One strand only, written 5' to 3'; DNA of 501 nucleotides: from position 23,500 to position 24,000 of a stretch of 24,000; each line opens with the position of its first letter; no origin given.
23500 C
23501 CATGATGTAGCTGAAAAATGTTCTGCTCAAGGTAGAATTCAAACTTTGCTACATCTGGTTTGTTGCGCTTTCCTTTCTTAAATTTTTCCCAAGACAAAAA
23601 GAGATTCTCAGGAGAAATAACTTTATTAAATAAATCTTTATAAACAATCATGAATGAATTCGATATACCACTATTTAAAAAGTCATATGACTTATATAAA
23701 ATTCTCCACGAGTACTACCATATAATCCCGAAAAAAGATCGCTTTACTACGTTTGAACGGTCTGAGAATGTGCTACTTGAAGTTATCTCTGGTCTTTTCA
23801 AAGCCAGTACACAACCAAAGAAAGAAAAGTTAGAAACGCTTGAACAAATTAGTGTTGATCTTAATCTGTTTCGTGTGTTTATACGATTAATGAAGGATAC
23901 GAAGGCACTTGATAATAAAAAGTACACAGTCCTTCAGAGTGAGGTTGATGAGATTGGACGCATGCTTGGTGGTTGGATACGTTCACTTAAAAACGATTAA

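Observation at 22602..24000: DGR core (RT + Avd) in an unusual head-to-head layout with interlocked start codons; template and target are not in the window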

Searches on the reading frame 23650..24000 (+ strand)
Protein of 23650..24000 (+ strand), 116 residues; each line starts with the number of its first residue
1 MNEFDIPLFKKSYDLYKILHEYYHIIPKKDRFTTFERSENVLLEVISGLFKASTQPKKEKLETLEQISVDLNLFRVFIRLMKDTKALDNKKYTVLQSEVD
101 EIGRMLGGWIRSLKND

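Call 6: search_protein_families(library=pfam, proteins=[window:23650-24000:+], max_evalue=0.01)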
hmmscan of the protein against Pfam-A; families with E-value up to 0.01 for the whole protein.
window:23650-24000:+ (116 aa): 2 families
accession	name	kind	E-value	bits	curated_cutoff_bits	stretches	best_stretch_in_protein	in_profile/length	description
PF22296.2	bAvd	-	7.3e-18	65.5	40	1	10-112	5-106/107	bAvd-like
PF05635.17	23S_rRNA_IVP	-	0.0014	19.2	33.8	1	10-107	7-105/106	23S rRNA-intervening sequence protein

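Call 7: search_protein_families(library=ncbifam, proteins=[window:23650-24000:+], max_evalue=0.01)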
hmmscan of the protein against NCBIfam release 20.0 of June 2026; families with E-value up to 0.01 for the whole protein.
window:23650-24000:+ (116 aa): 2 families
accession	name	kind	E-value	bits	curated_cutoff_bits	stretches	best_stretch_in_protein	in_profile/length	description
NF033474.1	DivGenRetAVD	equivalog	1.5e-23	83.1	80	1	7-111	2-104/104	diversity-generating retroelement protein Avd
TIGR02436.1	TIGR02436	subfamily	0.00064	19.9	24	1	75-114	69-109/109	four helix bundle protein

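Call 12: find_encoding_contigs(protein=window:23650-24000:+, flank=10000, max_places=10)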
Protein window:23650-24000:+ (116 aa): 3 contigs read that carry it; 3 places shown.
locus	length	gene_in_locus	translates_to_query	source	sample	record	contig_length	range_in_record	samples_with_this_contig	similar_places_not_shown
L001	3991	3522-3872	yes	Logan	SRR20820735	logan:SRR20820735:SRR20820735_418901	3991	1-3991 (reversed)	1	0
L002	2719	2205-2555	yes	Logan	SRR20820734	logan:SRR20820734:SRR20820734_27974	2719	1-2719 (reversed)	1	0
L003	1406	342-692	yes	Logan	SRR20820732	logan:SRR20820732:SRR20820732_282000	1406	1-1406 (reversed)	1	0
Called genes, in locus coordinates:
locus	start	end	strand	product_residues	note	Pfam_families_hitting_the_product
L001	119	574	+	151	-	-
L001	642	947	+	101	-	-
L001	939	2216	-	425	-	PF00239:Resolvase, PF07508:Recombinase, PF13408:Zn_ribbon_recom (weak)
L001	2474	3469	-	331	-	PF00078:RVT_1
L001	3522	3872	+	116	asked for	PF22296:bAvd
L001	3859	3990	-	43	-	?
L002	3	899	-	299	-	?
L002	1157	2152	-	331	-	PF00078:RVT_1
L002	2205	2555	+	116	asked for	PF22296:bAvd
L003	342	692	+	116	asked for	PF22296:bAvd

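Call 32: search_solved_structures(query=window:23650-24000:+, max_evalue=1, show_alignments=1)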
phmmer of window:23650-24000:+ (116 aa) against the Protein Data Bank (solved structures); distinct sequences matched with E-value up to 1: 0.

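Call 82: search_protein_families(library=phrogs, proteins=[window:23650-24000:+], max_evalue=0.001)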
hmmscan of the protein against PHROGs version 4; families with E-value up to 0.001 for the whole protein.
window:23650-24000:+ (116 aa): 1 family
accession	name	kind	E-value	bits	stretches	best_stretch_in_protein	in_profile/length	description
phrog_3206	-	DNA, RNA and nucleotide metabolism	8.2e-19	68.7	1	7-115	17-126/154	Avd protein of DGR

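Call 88: predict_structure(protein=window:23650-23997:+)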
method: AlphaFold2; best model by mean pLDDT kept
length: 116 residues; sequences in the alignment: 1
mean_pLDDT: 92.2   pTM: 0.85
mean pLDDT of the five models: 92.2, 91.1, 90.6, 89.3, 88.8
residues with pLDDT >= 90: 97; 70-90: 14; 50-70: 2; < 50: 3
segments of 3 or more residues with pLDDT < 50: 1-3
pLDDT, mean of each block of 10 residues (from residue 1): 68 97 88 91 96 93 97 97 95 98 96 91
secondary structure, 60 per line:
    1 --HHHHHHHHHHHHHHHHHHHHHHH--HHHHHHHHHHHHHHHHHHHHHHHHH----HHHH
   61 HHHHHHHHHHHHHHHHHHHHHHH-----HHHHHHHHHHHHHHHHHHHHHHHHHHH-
elements in order: H3-25 H28-52 H57-83 H89-115

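Call 90: fold_search(model_id=the predicted structure, library=pdb)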
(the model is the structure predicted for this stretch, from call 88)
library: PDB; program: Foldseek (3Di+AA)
matches with E <= 10: 581; with E <= 0.001: 7
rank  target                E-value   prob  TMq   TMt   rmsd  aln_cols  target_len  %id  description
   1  2gsc_B                1.0e-04  1.00  0.88  0.87   1.3       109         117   10  Crystal Structure of the Conserved Hypothetical Cytosolic Protein Xcc0516 from Xanthomonas campestris (released 2006-10-03)
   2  2gsc_A                1.5e-04  1.00  0.89  0.91   1.1       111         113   10  Crystal Structure of the Conserved Hypothetical Cytosolic Protein Xcc0516 from Xanthomonas campestris (released 2006-10-03)
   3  2gsc_E                2.4e-04  1.00  0.86  0.89   1.2       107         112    9  Crystal Structure of the Conserved Hypothetical Cytosolic Protein Xcc0516 from Xanthomonas campestris (released 2006-10-03)
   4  2gsc_D                3.7e-04  1.00  0.88  0.89   1.1       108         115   10  Crystal Structure of the Conserved Hypothetical Cytosolic Protein Xcc0516 from Xanthomonas campestris (released 2006-10-03)
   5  2gsc_C                4.9e-04  1.00  0.86  0.90   1.1       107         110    9  Crystal Structure of the Conserved Hypothetical Cytosolic Protein Xcc0516 from Xanthomonas campestris (released 2006-10-03)
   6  4dwl_D                5.7e-04  1.00  0.84  0.90   1.6       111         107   19  Avd molecule from Bordetella bacteriophage DGR (released 2013-02-27)
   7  8ub7_B                7.5e-04  1.00  0.86  0.82   1.7       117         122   18  Diversity-generating retroelement (DGR) ribonucleoprotein reverse transcriptase - Active state (N-occupied) (released 2024-10-23)
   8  8ub7_E                1.4e-03  1.00  0.81  0.85   1.5       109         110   19  Diversity-generating retroelement (DGR) ribonucleoprotein reverse transcriptase - Active state (N-occupied) (released 2024-10-23)
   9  2rld_B                1.4e-03  1.00  0.83  0.86   2.2       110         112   15  CRYSTAL STRUCTURE OF A PROTEIN WITH UNKNOWN FUNCTION FROM S23 RIBOSOMAL PROTEIN FAMILY (BT_0352) FROM BACTEROIDES THET (released 2007-10-30)
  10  8ube_D                1.6e-03  1.00  0.78  0.82   2.2       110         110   20  Diversity-generating retroelement (DGR) ribonucleoprotein reverse transcriptase - Resting State 1a (released 2024-10-23)
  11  2rld_C                2.2e-03  1.00  0.82  0.82   3.2       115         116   16  CRYSTAL STRUCTURE OF A PROTEIN WITH UNKNOWN FUNCTION FROM S23 RIBOSOMAL PROTEIN FAMILY (BT_0352) FROM BACTEROIDES THET (released 2007-10-30)
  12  4dwl_B                2.8e-03  1.00  0.80  0.84   1.9       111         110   19  Avd molecule from Bordetella bacteriophage DGR (released 2013-02-27)
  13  8ub7_D                2.8e-03  1.00  0.80  0.83   2.2       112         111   20  Diversity-generating retroelement (DGR) ribonucleoprotein reverse transcriptase - Active state (N-occupied) (released 2024-10-23)
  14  8ub7_C                3.1e-03  1.00  0.77  0.80   2.4       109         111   20  Diversity-generating retroelement (DGR) ribonucleoprotein reverse transcriptase - Active state (N-occupied) (released 2024-10-23)
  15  8ubb_D                3.1e-03  1.00  0.77  0.81   2.3       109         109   20  Diversity-generating retroelement (DGR) ribonucleoprotein reverse transcriptase - Active State (N-empty) 1b (released 2024-10-23)
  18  4dwl_E                4.6e-03  1.00  0.83  0.88   1.6       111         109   19  Avd molecule from Bordetella bacteriophage DGR (released 2013-02-27)
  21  4dwl_A                4.8e-03  1.00  0.82  0.86   1.7       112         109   19  Avd molecule from Bordetella bacteriophage DGR (released 2013-02-27)
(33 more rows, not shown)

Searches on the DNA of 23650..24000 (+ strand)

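Call 57: search_rna_families(sources=[L003, L006, L009, L013, L017, L015], threshold=gathering)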
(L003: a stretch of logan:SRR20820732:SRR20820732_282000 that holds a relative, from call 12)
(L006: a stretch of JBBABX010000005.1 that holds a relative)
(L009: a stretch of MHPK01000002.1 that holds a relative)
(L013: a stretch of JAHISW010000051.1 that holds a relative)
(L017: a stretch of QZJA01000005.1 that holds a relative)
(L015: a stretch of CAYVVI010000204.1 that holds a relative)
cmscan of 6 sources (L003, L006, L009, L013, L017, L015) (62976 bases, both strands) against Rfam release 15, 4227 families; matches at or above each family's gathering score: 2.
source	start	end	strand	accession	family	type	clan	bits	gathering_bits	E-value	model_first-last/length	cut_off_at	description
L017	12259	12371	-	RF03000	LOOT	Gene; sRNA;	-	68.8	46.4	7.9e-11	1-121/121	no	LOOT RNA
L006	6222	6308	-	RF00005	tRNA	Gene; tRNA;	CL00001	56.4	29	1.7e-09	1-71/71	no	tRNA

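Call 65: search_rna_families(sources=[L003, L015], threshold=evalue, max_evalue=5)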
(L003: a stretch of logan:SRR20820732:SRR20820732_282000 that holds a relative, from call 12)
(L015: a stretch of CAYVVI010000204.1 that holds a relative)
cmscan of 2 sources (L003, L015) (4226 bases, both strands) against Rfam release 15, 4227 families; matches with E-value up to 5: 3.
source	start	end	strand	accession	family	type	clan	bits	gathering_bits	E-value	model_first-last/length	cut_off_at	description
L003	859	1026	-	RF03019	RT-16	Gene; sRNA;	-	24.7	50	1.3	1-158/158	no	RT-16 RNA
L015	255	318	+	RF02780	PutA_thermometer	Cis-reg; thermoregulator;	-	22.3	51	1.2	1-72/72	no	PutA 5' UTR thermometer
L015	2676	2808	-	RF03000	LOOT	Gene; sRNA;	-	21.9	46.4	0.48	1-121/121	no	LOOT RNA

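Call 66: search_rna_families(sources=[L003, L012, L023, L064, L031, L033, L043, L050, L076, L058, L020, L035], threshold=evalue, max_evalue=10, show_alignments=3)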
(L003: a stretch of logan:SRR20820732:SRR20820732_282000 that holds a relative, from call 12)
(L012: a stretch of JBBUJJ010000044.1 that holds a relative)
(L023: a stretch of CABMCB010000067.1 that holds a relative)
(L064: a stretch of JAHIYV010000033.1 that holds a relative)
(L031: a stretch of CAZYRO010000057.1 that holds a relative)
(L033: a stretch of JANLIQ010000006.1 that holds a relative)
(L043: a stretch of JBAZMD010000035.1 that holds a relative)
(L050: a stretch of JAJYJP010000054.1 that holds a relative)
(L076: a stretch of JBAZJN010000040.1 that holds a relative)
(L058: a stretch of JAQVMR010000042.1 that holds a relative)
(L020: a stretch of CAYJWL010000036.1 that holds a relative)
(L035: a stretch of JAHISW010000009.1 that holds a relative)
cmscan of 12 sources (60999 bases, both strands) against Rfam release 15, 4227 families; matches with E-value up to 10: 15.
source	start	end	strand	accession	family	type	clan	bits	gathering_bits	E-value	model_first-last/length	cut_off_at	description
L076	4131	4203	-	RF00005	tRNA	Gene; tRNA;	CL00001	73.8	29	2.7e-14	1-71/71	no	tRNA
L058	2926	3014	+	RF00121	MicC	Gene; sRNA;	-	28.4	90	4.3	1-123/123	no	MicC RNA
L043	2841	2911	-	RF02074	STnc240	Gene; sRNA;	-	28.3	55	4.4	1-77/77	no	Enterobacterial sRNA STnc240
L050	1353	1431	-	RF03162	TD-2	Gene; sRNA;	CL00124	27.8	48.7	5.2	1-98/98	no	TD-2 RNA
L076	4130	4203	+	RF04354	Plastid-ycf2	Cis-reg;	-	27.4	65.7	0.17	1-75/75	no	Plastid-ycf2 5UTR RNA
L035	5792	5843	+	RF02441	SpF61_sRNA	Gene; sRNA;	-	25.8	60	5.1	1-58/58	no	Streptococcus sRNA SpF61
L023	631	752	-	RF01859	Phe_leader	Cis-reg; leader;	-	25.5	55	5.5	1-125/125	no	Phenylalanine leader peptide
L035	439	548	+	RF00514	His_leader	Cis-reg; leader;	-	24.6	49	8.4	1-126/126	no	Histidine operon leader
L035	502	551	+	RF04352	Plastid-psbA-4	Cis-reg;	CL00153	24.5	56.8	7.9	1-61/61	no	Plastid-psbA-4 3UTR RNA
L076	462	523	+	RF00501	Rota_CRE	Cis-reg;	-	24.4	40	1.6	1-68/68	no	Rotavirus cis-acting replication element (CRE)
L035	469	590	+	RF04128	MIR8562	Gene; miRNA;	-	23.9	211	3.6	47-197/242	no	MIR8562 microRNA precursor family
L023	555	666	+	RF00506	Thr_leader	Cis-reg; leader;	-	22.6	55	7.2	1-118/118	no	Threonine operon leader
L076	4260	4312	+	RF04128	MIR8562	Gene; miRNA;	-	22.3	211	8.1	96-149/242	no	MIR8562 microRNA precursor family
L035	512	610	-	RF00512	Leu_leader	Cis-reg; leader;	-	20.9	50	7.5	1-148/148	no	Leucine operon leader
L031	1915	1980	+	RF02621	BSnc120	Gene; sRNA;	-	20.3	114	7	1-88/88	no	Brucella sRNA 120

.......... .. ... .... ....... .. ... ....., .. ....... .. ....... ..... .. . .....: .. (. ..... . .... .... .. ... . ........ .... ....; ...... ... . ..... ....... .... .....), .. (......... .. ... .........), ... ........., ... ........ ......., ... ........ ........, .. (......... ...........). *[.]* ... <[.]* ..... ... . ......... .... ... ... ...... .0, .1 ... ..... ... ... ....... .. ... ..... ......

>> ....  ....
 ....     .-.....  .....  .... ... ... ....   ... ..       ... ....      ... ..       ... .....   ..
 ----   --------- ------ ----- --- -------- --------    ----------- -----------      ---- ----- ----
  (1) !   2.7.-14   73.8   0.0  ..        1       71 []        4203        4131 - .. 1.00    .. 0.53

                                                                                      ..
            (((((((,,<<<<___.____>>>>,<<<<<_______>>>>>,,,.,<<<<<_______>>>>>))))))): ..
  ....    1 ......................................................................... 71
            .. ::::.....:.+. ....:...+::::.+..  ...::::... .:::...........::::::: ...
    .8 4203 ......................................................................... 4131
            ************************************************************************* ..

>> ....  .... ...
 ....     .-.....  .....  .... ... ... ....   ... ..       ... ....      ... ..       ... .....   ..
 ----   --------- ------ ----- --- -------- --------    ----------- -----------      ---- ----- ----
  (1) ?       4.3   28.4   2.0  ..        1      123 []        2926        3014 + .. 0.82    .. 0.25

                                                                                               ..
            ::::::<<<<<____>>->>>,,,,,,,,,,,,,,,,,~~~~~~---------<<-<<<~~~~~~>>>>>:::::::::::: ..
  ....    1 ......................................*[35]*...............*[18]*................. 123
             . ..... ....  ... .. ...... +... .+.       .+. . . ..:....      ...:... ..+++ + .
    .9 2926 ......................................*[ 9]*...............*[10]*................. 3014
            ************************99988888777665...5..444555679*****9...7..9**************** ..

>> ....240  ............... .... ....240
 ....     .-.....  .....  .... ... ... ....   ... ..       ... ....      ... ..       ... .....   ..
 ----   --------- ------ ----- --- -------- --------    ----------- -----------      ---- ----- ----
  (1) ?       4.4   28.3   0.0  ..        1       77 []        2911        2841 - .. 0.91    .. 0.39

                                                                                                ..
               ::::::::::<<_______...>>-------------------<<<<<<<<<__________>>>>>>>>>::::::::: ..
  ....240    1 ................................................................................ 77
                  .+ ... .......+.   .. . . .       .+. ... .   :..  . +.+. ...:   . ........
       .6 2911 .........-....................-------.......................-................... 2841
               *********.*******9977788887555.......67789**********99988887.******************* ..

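Call 67: search_rna_families(source=L003, start=700, end=1200, threshold=evalue, max_evalue=10, show_alignments=2)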
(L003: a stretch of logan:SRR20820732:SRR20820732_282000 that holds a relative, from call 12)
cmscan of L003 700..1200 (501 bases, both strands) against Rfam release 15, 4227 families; matches with E-value up to 10: 6.
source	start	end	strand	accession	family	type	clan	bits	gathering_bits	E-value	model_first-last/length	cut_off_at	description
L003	859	1026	-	RF03019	RT-16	Gene; sRNA;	-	24.7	50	0.15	1-158/158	no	RT-16 RNA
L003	1157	1200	-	RF03751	mir-7445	Gene; miRNA;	-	16.9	79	5.2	1-60/60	no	mir-7445 microRNA precursor family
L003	944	1040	-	RF00361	snoZ119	Gene; snRNA; snoRNA; CD-box;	-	16.5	70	4.5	1-98/98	no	Small nucleolar RNA Z119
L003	1164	1192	+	RF00302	SNORA65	Gene; snRNA; snoRNA; HACA-box;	CL00042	14.1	70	6.3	77-105/127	no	Small nucleolar RNA SNORA65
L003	1032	1068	+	RF00953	mir-1497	Gene; miRNA;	-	13.6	80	6.3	20-57/74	no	mir-1497 microRNA precursor family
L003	860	943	+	RF01290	SNORD10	Gene; snRNA; snoRNA; CD-box;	-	11.9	37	4.8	1-139/139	no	Small nucleolar RNA SNORD10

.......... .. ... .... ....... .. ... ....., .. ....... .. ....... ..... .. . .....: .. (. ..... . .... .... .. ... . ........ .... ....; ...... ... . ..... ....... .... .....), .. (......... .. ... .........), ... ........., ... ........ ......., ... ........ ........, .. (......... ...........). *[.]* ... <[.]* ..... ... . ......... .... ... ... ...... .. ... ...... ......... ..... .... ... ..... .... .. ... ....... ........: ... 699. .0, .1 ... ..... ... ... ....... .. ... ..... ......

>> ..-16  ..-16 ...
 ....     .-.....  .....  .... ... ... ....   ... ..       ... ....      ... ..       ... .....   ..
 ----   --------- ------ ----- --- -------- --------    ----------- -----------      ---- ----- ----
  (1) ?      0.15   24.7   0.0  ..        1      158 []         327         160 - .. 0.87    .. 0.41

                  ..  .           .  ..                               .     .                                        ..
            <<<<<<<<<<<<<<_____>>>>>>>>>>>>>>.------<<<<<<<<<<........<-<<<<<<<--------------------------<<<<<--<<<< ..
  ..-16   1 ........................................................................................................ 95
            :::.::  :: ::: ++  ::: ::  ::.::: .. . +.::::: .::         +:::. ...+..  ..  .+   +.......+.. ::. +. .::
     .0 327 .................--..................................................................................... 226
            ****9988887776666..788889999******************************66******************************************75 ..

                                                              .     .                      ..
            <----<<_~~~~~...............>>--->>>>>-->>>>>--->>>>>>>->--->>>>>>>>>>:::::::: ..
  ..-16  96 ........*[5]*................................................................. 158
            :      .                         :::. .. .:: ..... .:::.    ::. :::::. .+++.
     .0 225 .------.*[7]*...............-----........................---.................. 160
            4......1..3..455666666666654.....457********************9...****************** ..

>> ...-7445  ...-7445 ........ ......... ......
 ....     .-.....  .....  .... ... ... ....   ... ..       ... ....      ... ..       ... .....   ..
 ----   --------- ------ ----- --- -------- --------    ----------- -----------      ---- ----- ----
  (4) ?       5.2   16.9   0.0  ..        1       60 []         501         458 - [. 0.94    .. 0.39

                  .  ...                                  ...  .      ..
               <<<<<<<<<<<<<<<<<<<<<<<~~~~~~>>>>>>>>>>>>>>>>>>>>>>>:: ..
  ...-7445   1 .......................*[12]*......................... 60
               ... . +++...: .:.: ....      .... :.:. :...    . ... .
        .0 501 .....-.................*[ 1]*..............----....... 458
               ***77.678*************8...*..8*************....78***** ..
